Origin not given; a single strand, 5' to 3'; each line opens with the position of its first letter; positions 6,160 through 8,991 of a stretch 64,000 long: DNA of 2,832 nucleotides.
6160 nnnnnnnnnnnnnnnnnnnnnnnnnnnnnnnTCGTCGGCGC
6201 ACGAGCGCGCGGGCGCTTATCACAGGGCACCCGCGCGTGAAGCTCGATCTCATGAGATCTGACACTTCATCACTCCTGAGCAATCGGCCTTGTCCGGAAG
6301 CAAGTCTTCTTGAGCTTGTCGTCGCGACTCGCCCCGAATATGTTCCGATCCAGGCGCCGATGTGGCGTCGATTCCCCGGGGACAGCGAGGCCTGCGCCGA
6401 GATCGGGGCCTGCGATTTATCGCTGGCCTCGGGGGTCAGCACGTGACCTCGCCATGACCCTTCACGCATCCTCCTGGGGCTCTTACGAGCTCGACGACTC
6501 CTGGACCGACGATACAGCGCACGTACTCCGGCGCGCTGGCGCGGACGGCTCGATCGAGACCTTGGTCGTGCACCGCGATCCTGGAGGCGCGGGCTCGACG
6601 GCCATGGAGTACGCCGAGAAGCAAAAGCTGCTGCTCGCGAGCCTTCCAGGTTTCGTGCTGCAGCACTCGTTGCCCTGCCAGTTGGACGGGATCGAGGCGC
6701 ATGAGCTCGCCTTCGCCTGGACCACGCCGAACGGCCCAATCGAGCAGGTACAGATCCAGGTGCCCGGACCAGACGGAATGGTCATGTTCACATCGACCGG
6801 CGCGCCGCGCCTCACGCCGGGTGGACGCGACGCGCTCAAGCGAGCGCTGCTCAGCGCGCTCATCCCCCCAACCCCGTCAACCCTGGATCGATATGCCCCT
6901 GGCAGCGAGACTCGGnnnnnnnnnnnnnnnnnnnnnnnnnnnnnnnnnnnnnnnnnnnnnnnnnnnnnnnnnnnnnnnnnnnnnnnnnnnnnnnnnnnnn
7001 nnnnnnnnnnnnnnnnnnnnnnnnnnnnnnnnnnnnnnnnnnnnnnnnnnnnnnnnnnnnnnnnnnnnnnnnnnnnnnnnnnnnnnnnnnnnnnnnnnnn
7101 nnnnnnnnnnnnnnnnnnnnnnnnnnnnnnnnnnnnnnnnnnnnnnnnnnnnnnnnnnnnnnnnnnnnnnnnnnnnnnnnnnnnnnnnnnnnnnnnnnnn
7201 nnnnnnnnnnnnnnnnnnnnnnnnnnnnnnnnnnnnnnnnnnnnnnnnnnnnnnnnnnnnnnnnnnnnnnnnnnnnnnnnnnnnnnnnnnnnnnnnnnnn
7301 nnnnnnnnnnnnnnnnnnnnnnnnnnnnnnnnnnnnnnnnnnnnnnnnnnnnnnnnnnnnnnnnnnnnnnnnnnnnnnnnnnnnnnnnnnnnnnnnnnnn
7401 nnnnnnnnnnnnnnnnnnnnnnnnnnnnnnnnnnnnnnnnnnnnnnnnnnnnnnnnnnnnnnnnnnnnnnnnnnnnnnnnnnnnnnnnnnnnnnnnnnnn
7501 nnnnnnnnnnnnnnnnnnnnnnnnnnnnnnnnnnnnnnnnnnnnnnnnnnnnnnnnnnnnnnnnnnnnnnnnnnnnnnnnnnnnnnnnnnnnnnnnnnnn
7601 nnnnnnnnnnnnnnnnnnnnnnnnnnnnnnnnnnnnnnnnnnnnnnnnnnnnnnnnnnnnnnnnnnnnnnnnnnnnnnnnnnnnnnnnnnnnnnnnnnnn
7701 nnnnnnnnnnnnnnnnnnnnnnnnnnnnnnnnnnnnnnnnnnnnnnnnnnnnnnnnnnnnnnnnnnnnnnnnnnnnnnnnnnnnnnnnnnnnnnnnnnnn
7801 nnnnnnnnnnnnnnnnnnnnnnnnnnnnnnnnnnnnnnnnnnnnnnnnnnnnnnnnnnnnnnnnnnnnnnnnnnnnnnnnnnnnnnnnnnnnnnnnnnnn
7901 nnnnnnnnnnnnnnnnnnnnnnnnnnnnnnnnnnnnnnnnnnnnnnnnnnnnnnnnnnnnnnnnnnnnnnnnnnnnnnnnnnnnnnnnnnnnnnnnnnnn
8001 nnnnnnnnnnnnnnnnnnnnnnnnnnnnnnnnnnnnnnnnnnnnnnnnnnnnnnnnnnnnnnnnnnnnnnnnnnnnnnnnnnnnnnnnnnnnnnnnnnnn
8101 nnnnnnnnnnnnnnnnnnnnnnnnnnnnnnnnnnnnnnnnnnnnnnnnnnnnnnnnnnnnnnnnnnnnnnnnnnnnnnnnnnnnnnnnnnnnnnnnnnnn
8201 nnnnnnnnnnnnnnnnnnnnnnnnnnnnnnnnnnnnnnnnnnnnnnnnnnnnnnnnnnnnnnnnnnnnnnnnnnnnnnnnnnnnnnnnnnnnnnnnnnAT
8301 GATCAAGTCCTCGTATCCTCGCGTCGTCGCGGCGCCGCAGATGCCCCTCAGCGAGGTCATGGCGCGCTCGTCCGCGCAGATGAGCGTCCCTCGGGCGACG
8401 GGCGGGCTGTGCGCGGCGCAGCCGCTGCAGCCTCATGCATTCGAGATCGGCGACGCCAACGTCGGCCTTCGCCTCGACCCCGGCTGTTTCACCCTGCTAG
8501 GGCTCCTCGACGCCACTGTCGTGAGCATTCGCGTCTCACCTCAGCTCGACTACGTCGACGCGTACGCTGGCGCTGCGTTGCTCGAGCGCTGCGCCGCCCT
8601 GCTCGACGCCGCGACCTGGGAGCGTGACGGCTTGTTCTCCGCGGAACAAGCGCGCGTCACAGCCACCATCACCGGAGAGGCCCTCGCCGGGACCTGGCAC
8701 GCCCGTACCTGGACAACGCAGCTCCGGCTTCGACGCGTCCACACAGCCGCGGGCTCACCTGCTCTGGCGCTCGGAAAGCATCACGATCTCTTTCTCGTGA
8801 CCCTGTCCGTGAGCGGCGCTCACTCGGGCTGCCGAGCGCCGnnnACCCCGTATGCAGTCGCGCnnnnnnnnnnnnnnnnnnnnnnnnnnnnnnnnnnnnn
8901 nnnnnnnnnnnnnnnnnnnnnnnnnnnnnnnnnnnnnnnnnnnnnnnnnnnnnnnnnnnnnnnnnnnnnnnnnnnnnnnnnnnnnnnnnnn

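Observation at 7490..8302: Unassigned ~270-aa C-terminal domain of the prePAAR effector: candidate new toxin family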

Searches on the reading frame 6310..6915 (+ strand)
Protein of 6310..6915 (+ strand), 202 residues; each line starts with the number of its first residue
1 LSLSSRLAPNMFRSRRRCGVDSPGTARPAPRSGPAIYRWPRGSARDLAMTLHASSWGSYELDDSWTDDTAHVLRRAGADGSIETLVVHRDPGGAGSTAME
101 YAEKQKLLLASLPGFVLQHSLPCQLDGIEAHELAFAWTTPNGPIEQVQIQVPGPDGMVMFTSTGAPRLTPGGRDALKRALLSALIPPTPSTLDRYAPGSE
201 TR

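Call 4: search_protein_families(library=pfam, proteins=[window:6310-6915:+], max_evalue=1)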
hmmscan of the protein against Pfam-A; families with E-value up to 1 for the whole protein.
window:6310-6915:+ (202 aa): 1 family
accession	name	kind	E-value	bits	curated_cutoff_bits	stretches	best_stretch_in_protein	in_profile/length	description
PF08786.17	DcrB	-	2.4e-16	60.4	27.2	1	57-180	2-125/127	DcrB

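Call 5: search_protein_families(library=ncbifam, proteins=[window:6310-6915:+], max_evalue=1)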
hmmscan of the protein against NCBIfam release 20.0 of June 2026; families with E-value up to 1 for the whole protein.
window:6310-6915:+ (202 aa): 1 family
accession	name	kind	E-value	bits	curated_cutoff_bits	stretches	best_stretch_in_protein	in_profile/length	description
TIGR02610.1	PHA_gran_rgn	hypoth_equivalog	0.04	14.1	40.25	1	44-84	17-56/91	putative polyhydroxyalkanoic acid system protein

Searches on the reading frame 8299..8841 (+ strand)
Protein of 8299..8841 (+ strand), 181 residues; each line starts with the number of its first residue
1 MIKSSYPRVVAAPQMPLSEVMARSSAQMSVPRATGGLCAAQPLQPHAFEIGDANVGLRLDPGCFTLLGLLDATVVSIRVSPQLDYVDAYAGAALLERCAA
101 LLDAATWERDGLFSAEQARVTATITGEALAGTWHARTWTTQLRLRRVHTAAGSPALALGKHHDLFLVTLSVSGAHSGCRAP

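Call 4: search_protein_families(library=pfam, proteins=[window:8299-8841:+], max_evalue=1)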
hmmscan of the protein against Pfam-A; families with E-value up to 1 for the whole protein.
window:8299-8841:+ (181 aa): 0 families

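Call 5: search_protein_families(library=ncbifam, proteins=[window:8299-8841:+], max_evalue=1)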
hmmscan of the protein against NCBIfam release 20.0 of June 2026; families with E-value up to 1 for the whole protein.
window:8299-8841:+ (181 aa): 0 families

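Call 33: search_protein_families(library=pfam, alignment_id=A2, max_evalue=0.01)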
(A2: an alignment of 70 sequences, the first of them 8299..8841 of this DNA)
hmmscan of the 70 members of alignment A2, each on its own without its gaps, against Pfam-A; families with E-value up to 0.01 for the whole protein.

A. member 1, window:8299-8841:+ (181 aa): 0 families

B. families by the number of members that match (of 70 scanned): 1 family
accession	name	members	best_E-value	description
PF19698.5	DUF6197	1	0.0071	Family of unknown function (DUF6197)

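Call 34: search_solved_structures(query=A2, max_evalue=1)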
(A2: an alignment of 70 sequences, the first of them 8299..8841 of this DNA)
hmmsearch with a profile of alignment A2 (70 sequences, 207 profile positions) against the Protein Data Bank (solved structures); distinct sequences matched with E-value up to 1: 0.

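Call 68: search_protein_families(library=padloc, proteins=[window:8299-8841:+], max_evalue=0.01)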
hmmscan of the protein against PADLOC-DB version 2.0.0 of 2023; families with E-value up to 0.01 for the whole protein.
window:8299-8841:+ (181 aa): 0 families

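Call 69: search_protein_families(library=phrogs, proteins=[window:8299-8841:+], max_evalue=0.01)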
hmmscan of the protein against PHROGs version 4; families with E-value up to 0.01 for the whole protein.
window:8299-8841:+ (181 aa): 0 families

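Call 70: find_homologous_proteins(query=window:8299-8841:+, max_evalue=0.001)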
Query window:8299-8841:+ (181 aa): 7 proteins with E <= 0.001 among 1876 candidates.
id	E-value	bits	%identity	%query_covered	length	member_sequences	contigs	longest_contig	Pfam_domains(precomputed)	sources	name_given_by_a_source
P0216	3.7e-113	394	100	100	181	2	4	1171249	-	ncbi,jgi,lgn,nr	ncbi:MAG: hypothetical protein IPK80_25360 [Nannocystis sp.]|jgi:hypothetical protein|nr:hypothetica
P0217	7.7e-77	275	76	96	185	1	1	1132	-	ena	-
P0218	6.1e-70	253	71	96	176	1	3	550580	-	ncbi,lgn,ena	-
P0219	9.9e-68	246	69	98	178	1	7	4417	-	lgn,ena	-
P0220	1.0e-65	239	68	96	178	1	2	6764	-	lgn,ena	-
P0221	1.6e-63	232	65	98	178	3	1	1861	-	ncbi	-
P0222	1.1e-31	128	44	95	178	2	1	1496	-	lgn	-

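Call 73: find_homologous_proteins(query=A2, max_evalue=0.001)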
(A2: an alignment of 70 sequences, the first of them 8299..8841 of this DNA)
Query A2 (70 sequences) (181 aa, profile of the alignment): 55 proteins with E <= 0.001 among 8000 candidates.
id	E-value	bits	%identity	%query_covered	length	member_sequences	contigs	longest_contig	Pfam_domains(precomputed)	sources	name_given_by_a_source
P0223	4.0e-87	309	23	38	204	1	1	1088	-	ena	-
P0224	7.7e-87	308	24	46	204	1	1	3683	-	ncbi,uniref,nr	ncbi:hypothetical protein [Pseudomonas fluorescens]|uniref:Uncharacterized protein n=1 Tax=Pseudomon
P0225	7.0e-86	305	25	38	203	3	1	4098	-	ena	-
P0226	2.7e-85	303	23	38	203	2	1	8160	-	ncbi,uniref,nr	ncbi:hypothetical protein [Pseudomonas fluorescens]|uniref:Uncharacterized protein n=1 Tax=Pseudomon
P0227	8.4e-85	301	23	38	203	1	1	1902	-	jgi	jgi:hypothetical protein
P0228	1.2e-84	301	-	-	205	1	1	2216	-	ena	-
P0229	1.9e-83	297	-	-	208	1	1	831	-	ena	-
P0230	2.2e-83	297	24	45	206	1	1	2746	-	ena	-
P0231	6.4e-83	295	24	45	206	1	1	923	-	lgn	-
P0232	9.4e-83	295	23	38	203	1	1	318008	-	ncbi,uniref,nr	ncbi:hypothetical protein [Pseudomonas fluorescens]|uniref:Uncharacterized protein n=1 Tax=Pseudomon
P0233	1.4e-82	294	25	38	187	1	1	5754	-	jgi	jgi:hypothetical protein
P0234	6.0e-82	292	26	29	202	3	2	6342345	-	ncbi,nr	ncbi:hypothetical protein CQZ98_28840 [Pseudomonas sp. MYb115]|nr:hypothetical protein CQZ98_28840 [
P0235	2.6e-81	290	22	38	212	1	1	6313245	-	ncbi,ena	-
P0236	9.1e-81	288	25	38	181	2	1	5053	-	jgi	jgi:hypothetical protein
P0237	6.6e-80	285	23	38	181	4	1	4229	-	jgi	jgi:hypothetical protein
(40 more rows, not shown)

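Call 82: predict_structure(alignment_id=A6)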
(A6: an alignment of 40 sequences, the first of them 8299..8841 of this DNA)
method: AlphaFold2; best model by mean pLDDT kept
length: 181 residues; sequences in the alignment: 40
mean_pLDDT: 91.8   pTM: 0.85
mean pLDDT of the five models: 91.8, 89.4, 89.3, 88.9, 88.8
residues with pLDDT >= 90: 146; 70-90: 23; 50-70: 7; < 50: 5
segments of 3 or more residues with pLDDT < 50: 178-181
pLDDT, mean of each block of 10 residues (from residue 1): 79 97 97 90 97 89 96 97 96 98 96 97 98 95 96 78 96 68 41
secondary structure, 60 per line:
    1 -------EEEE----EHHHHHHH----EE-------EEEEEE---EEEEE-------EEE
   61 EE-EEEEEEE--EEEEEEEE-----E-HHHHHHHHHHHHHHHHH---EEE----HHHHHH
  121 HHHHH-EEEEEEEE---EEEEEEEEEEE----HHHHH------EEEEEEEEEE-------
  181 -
elements in order: E8-11 H17-23 E37-42 E46-50 E58-62 E64-70 E73-80 H88-104 E108-110 H115-125 E127-134 E138-148 H153-157 E164-173
